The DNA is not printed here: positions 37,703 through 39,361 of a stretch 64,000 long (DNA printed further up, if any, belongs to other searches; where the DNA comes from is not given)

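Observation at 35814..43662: Compact five-gene operon with Tat-exported 'cytoplasmic-type' enzymes behind a dehydrogenase-cytochrome c: candidate undescribed periplasmic pathway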

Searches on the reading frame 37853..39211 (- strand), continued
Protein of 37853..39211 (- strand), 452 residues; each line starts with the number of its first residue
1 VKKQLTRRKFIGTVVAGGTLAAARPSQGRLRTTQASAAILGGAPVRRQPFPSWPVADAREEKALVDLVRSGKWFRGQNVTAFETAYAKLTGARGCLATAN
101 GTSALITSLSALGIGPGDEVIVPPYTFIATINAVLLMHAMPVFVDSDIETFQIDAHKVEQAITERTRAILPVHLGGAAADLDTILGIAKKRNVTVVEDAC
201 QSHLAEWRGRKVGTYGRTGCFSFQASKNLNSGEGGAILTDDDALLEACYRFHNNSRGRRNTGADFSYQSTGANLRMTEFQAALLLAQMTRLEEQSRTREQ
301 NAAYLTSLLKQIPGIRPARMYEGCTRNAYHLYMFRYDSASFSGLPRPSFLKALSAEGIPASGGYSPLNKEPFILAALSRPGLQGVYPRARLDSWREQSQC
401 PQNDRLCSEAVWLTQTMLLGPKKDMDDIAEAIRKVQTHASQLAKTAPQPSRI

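Call 14: search_solved_structures(query=window:37853-39211:-, max_evalue=1e-20, show_alignments=1)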
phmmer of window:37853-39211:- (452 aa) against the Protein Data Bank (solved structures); distinct sequences matched with E-value up to 1e-20: 54.
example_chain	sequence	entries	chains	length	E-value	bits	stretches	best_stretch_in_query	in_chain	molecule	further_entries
5w70_A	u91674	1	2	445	9.5e-66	225.6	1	36-442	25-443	L-glutamine:2-deoxy-scyllo-inosose aminotransferase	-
1b9h_A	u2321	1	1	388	5.1e-63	216.6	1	48-433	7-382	PROTEIN (3-AMINO-5-HYDROXYBENZOIC ACID SYNTHASE)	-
1b9i_A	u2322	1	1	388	5.6e-63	216.4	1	48-432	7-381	PROTEIN (3-AMINO-5-HYDROXYBENZOIC ACID SYNTHASE)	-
5w71_A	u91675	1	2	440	5.9e-63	216.4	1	48-433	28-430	L-glutamine:2-deoxy-scyllo-inosose aminotransferase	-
2c7t_A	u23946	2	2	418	7.9e-63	215.9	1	50-433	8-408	GLUTAMINE-2-DEOXY-SCYLLO-INOSOSE AMINOTRANSFERASE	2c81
8gyh_B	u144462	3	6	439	8.2e-61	209.3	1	38-387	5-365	DegT/DnrJ/EryC1/StrS family aminotransferase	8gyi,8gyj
7b0d_A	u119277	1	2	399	3.8e-58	200.5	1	62-338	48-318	Glutamine--scyllo-inositol transaminase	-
3bn1_A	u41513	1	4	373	4.6e-54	187.1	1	75-371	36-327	Perosamine synthetase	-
3dr7_A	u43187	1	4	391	5.4e-54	186.8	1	75-371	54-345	Putative perosamine synthetase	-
3dr4_A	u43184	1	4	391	3.7e-53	184.1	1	75-371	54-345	Putative perosamine synthetase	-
3nu7_A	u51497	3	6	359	5.9e-52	180.1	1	65-374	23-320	Aminotransferase WbpE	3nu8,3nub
3nyu_A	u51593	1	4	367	6.4e-52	180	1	65-374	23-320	Aminotransferase WbpE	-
3nys_A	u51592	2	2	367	4.2e-51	177.3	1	65-374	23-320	Aminotransferase WbpE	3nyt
7b0m_AAA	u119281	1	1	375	4.3e-51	177.3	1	76-368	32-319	Sugar aminotransferase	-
8sng_A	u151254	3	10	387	1.4e-50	175.5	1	53-360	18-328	UDP-4-amino-4-deoxy-L-arabinose--oxoglutarate aminotransferase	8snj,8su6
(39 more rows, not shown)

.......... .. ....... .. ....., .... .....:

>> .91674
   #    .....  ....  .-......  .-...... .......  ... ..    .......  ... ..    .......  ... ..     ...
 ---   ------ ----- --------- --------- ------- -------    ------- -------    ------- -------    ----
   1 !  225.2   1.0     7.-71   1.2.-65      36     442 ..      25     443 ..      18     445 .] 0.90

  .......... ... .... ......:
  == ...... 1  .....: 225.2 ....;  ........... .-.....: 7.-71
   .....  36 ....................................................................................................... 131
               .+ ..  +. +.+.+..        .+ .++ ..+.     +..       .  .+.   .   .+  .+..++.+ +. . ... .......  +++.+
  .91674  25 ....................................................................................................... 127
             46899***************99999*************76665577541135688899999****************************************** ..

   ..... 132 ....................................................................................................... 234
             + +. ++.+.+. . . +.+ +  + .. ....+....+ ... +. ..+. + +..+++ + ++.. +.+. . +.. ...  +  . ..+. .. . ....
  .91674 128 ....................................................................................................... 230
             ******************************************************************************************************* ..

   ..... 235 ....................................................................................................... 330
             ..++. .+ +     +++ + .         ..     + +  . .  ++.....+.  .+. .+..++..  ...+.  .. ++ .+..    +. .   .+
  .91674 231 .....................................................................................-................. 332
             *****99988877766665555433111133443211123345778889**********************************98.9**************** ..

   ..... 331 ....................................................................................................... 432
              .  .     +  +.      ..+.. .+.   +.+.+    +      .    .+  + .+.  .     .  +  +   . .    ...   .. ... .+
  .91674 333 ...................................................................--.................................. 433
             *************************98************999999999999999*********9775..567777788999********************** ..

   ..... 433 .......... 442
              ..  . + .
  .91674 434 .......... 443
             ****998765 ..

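Call 25: find_encoding_contigs(protein=P0006, flank=10000, max_places=2)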
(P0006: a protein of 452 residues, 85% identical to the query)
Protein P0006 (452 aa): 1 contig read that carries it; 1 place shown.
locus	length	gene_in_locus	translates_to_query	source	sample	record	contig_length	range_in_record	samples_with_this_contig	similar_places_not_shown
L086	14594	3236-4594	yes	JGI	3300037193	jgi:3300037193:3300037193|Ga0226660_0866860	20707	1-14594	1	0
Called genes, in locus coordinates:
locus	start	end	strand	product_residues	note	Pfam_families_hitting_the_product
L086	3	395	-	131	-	?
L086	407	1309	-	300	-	PF00005:ABC_tran, PF13304:AAA_21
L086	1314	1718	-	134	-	PF00392:GntR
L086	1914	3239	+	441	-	PF04734:Ceramidase_alk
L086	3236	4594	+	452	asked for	PF00155:Aminotran_1_2, PF01041:DegT_DnrJ_EryC1, PF01053:Cys_Met_Meta_PP (weak)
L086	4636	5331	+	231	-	PF00657:Lipase_GDSL, PF13472:Lipase_GDSL_2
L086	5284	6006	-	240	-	PF04403:PqiA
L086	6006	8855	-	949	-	PF00127:Copper-bind (faint), PF23500:DUF7133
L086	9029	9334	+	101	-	PF14026:SCO4226-like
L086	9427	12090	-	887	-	PF12704:MacB_PCD, PF02687:FtsX, PF12704:MacB_PCD, PF02687:FtsX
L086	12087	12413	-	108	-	PF03551:PadR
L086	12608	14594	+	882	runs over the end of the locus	PF12704:MacB_PCD, PF02687:FtsX, PF12704:MacB_PCD, PF02687:FtsX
